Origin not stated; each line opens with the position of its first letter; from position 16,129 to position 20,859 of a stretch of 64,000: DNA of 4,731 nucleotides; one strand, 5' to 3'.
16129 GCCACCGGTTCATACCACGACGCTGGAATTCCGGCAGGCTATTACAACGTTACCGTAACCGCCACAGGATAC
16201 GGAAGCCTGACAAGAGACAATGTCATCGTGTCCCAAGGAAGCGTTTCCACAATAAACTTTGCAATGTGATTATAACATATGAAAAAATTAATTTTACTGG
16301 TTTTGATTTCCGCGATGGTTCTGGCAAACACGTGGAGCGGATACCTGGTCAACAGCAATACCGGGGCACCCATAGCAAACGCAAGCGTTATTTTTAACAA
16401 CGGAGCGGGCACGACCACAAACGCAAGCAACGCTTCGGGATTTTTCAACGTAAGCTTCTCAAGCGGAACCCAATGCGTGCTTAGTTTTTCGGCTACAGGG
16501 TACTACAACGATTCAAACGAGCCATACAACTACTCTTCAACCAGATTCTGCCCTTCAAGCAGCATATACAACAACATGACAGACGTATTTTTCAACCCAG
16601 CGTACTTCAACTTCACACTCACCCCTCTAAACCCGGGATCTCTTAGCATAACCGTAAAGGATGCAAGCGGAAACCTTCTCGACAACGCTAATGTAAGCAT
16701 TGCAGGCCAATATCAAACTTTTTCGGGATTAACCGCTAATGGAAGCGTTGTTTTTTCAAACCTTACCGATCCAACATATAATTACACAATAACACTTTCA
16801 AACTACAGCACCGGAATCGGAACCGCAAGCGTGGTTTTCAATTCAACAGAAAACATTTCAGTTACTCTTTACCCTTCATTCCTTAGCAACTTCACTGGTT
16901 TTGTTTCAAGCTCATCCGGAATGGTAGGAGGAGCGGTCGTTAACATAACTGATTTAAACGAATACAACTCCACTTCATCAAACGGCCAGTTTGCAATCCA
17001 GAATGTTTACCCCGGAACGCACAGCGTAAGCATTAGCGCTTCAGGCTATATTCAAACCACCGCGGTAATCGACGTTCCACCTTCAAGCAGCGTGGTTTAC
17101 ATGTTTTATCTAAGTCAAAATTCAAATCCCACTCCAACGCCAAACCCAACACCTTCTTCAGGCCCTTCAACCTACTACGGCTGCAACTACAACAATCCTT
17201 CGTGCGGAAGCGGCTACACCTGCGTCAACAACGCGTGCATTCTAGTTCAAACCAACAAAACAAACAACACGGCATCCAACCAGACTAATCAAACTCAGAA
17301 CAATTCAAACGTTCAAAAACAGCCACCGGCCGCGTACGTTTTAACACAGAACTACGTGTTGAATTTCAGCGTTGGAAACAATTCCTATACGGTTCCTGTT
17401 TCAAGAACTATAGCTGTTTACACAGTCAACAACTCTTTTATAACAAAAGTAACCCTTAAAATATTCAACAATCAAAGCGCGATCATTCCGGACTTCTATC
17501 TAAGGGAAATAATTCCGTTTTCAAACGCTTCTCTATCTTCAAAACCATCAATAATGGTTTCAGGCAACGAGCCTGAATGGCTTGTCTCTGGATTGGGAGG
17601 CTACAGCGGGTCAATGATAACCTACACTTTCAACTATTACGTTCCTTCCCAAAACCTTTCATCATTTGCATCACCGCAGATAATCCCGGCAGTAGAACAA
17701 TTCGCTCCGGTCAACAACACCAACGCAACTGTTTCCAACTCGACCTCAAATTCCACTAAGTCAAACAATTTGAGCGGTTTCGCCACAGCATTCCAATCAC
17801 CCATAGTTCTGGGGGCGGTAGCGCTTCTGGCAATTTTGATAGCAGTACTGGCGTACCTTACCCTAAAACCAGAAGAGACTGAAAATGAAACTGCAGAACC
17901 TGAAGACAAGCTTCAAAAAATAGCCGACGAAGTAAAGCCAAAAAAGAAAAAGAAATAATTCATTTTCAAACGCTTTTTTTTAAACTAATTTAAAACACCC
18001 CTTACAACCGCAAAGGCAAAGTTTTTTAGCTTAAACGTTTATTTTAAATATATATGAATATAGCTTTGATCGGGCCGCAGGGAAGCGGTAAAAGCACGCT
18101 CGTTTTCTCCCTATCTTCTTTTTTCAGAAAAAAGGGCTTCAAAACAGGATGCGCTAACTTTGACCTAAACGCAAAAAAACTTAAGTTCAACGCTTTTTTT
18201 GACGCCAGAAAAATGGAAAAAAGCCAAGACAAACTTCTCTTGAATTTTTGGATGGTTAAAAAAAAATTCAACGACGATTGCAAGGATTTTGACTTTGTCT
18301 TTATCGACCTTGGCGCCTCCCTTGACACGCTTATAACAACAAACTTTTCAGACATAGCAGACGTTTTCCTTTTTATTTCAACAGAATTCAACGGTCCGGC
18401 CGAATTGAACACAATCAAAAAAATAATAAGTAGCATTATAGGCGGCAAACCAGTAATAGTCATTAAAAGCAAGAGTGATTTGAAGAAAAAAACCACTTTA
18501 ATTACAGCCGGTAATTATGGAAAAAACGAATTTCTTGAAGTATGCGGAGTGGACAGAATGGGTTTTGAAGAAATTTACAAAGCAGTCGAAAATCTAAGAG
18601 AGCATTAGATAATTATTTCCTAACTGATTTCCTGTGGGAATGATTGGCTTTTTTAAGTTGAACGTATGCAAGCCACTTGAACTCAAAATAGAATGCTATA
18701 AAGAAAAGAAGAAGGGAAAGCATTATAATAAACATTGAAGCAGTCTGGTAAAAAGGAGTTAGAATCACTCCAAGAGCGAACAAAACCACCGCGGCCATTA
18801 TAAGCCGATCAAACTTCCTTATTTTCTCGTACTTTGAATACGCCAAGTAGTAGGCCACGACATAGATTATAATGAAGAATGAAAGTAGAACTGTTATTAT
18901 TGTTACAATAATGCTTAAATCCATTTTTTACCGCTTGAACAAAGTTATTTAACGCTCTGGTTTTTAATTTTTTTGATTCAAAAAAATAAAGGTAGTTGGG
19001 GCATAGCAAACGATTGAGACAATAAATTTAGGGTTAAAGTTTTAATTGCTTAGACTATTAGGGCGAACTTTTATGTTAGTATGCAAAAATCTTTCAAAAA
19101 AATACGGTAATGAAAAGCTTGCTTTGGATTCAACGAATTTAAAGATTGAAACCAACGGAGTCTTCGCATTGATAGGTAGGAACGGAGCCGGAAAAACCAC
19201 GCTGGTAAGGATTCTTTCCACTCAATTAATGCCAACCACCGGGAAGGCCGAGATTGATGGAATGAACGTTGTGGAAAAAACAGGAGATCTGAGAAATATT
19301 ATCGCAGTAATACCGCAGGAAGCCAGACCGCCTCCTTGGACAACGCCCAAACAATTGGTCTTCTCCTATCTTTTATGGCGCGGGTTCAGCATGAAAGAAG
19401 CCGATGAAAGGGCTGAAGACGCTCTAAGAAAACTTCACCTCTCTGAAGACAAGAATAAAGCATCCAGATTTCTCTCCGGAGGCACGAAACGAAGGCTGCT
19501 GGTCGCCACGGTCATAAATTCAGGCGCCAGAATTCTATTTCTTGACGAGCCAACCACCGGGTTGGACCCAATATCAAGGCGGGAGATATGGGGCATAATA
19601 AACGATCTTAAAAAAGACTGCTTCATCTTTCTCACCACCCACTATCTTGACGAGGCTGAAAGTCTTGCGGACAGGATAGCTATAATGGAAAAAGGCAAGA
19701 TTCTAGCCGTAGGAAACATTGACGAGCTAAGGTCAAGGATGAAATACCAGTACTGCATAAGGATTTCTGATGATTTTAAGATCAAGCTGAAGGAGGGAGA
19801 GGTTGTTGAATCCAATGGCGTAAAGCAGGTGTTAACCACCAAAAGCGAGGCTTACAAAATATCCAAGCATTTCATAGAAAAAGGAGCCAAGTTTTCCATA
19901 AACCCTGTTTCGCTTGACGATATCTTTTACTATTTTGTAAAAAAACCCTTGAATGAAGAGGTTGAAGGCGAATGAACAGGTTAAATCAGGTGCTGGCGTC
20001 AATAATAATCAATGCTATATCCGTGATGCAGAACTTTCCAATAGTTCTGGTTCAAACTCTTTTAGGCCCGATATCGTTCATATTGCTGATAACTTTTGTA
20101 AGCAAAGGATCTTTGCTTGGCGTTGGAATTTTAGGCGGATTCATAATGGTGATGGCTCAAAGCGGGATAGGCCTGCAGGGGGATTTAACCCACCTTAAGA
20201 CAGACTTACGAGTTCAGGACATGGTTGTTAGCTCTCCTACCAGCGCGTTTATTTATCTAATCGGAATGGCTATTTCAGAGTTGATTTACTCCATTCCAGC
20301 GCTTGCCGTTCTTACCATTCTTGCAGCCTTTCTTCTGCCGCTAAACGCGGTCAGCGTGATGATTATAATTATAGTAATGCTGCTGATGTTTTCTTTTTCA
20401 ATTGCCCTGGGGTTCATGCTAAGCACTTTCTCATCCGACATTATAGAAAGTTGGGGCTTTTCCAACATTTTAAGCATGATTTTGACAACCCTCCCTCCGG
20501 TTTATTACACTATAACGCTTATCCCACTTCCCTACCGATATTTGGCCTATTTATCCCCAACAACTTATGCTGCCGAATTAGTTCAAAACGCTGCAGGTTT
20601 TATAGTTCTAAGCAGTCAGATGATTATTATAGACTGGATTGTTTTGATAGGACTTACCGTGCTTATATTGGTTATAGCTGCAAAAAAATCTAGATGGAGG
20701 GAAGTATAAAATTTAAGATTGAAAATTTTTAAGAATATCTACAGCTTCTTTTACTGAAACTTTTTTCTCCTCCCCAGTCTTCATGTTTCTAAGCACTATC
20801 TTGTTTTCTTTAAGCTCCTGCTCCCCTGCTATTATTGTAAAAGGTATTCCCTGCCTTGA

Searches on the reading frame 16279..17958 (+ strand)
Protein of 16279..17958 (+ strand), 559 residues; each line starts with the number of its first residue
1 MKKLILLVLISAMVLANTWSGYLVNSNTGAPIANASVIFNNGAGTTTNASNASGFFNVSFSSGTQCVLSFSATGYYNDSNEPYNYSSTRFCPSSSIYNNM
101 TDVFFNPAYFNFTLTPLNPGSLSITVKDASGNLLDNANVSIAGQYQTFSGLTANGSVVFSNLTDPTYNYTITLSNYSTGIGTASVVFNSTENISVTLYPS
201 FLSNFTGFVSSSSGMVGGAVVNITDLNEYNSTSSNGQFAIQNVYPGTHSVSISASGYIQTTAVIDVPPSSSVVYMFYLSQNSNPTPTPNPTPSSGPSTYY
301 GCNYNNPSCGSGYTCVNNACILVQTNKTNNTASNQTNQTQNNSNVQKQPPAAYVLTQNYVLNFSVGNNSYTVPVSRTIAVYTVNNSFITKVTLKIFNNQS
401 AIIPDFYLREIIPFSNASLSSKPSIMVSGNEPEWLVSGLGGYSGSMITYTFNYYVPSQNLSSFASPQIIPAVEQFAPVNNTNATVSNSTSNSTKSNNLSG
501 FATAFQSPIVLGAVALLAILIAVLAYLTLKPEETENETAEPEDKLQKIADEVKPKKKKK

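Call 70: search_protein_families(library=pfam, proteins=[window:16279-17958:+], max_evalue=0.001)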
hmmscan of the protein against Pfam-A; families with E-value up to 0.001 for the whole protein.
window:16279-17958:+ (559 aa): 2 families
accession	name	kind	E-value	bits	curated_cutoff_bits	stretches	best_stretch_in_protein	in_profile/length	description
PF13620.12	CarboxypepD_reg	-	1.1e-17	64.6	32.3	3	206-275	3-78/82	Carboxypeptidase regulatory-like domain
PF13715.12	CarbopepD_reg_2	-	3.4e-09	37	32.2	2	207-281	3-79/88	CarboxypepD_reg-like domain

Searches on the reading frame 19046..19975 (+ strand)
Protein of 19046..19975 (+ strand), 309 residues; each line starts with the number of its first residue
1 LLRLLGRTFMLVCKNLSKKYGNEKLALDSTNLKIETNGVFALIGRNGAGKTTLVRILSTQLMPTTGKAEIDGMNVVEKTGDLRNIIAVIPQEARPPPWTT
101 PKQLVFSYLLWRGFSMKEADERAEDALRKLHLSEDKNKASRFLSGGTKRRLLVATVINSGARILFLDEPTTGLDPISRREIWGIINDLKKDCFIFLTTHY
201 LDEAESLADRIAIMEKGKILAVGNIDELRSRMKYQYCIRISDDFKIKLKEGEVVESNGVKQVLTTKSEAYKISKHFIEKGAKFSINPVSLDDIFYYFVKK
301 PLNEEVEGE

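Call 70: search_protein_families(library=pfam, proteins=[window:19046-19975:+], max_evalue=0.001)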
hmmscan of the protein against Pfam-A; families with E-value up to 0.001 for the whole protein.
window:19046-19975:+ (309 aa): 6 families
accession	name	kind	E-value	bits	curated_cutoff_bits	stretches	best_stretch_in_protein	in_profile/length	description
PF00005.33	ABC_tran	-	1.1e-26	94.6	25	1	27-171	1-137/137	ABC transporter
PF13304.12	AAA_21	-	2.2e-12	48.1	27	1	127-199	222-298/304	AAA domain, putative AbiEii toxin, Type IV TA system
PF13555.12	AAA_29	-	5.1e-05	23.4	27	1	28-65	13-50/61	P-loop containing region of AAA domain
PF02463.25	SMC_N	-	0.00027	20.9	40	0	142-207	136-205/220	RecF/RecN/SMC N terminal domain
PF13476.12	AAA_23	-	0.0007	20.7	27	0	20-58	10-40/201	AAA domain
PF20720.3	nSTAND3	-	0.00081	19.6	27.2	0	33-64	13-44/155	Novel STAND NTPase 3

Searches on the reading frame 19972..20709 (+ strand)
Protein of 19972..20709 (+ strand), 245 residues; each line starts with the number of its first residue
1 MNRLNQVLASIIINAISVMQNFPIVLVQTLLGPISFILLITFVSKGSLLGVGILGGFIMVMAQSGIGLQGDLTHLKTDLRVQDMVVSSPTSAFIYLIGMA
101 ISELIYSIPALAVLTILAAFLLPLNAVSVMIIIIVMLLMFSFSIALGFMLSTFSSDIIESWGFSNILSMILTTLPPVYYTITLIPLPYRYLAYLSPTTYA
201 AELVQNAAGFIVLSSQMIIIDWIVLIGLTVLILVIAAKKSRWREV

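Call 70: search_protein_families(library=pfam, proteins=[window:19972-20709:+], max_evalue=0.001)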
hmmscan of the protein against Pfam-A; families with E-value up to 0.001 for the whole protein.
window:19972-20709:+ (245 aa): 1 family
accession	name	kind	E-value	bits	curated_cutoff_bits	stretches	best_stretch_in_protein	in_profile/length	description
PF01061.29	ABC2_membrane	-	2.1e-12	47.5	26.9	1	17-205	13-207/211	ABC-2 type transporter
